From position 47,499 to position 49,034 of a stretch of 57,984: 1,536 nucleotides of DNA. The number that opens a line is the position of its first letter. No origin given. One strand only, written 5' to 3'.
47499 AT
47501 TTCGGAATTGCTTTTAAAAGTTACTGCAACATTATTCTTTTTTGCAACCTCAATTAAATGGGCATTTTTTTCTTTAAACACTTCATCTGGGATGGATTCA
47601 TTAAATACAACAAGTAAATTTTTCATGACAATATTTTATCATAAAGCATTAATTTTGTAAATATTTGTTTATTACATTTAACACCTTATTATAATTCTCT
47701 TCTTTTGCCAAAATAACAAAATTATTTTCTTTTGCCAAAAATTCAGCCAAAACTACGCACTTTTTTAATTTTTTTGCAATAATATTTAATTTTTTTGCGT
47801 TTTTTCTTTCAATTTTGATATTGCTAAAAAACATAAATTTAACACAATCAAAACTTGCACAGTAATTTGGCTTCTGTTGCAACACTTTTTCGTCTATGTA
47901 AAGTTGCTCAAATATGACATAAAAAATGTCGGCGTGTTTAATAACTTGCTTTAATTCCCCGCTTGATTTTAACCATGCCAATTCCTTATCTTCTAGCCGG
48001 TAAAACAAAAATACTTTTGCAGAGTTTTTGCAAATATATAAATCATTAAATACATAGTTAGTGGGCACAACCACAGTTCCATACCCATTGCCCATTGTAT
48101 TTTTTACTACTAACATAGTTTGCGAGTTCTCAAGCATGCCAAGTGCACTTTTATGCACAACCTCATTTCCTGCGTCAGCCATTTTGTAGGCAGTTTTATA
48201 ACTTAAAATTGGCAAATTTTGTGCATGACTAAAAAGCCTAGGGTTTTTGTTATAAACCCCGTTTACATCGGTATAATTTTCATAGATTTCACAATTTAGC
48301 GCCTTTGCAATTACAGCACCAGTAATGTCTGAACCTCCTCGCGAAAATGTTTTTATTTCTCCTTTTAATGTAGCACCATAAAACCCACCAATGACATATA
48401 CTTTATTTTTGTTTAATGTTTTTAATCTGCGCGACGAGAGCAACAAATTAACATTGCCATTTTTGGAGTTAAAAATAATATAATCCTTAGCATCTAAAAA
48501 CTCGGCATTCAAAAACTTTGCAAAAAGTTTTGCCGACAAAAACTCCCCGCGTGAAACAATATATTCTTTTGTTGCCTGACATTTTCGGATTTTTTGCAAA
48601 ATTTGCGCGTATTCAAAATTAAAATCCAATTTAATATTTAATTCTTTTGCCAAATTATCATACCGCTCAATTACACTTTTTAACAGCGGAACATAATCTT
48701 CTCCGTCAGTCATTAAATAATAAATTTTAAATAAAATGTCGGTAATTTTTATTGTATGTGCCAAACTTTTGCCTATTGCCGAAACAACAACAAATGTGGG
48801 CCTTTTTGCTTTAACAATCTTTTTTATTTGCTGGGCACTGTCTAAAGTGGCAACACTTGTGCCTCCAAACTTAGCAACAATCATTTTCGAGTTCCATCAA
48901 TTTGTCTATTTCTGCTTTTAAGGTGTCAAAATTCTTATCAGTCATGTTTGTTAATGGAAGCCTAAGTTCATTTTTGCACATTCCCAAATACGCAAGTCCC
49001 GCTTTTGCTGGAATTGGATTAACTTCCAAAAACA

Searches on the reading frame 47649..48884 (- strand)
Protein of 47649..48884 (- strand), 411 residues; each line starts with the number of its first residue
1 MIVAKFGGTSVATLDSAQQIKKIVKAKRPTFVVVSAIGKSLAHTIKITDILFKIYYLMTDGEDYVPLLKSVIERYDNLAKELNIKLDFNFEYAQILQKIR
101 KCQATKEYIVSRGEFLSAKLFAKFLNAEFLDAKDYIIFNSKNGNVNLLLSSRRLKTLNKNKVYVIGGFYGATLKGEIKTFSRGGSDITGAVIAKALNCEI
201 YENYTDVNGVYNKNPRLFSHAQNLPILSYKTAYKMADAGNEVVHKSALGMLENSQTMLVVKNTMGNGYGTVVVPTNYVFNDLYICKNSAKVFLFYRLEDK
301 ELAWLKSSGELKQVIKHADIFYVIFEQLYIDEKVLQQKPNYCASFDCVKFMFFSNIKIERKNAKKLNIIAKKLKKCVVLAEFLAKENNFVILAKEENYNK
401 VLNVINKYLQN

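Call 61: search_protein_families(library=pfam, proteins=[window:47649-48884:-], max_evalue=0.001)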
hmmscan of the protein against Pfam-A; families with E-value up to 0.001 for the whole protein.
window:47649-48884:- (411 aa): 1 family
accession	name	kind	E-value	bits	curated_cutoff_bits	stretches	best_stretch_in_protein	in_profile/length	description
PF00696.33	AA_kinase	-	2.7e-35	122.6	24.9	1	1-261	2-233/234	Amino acid kinase family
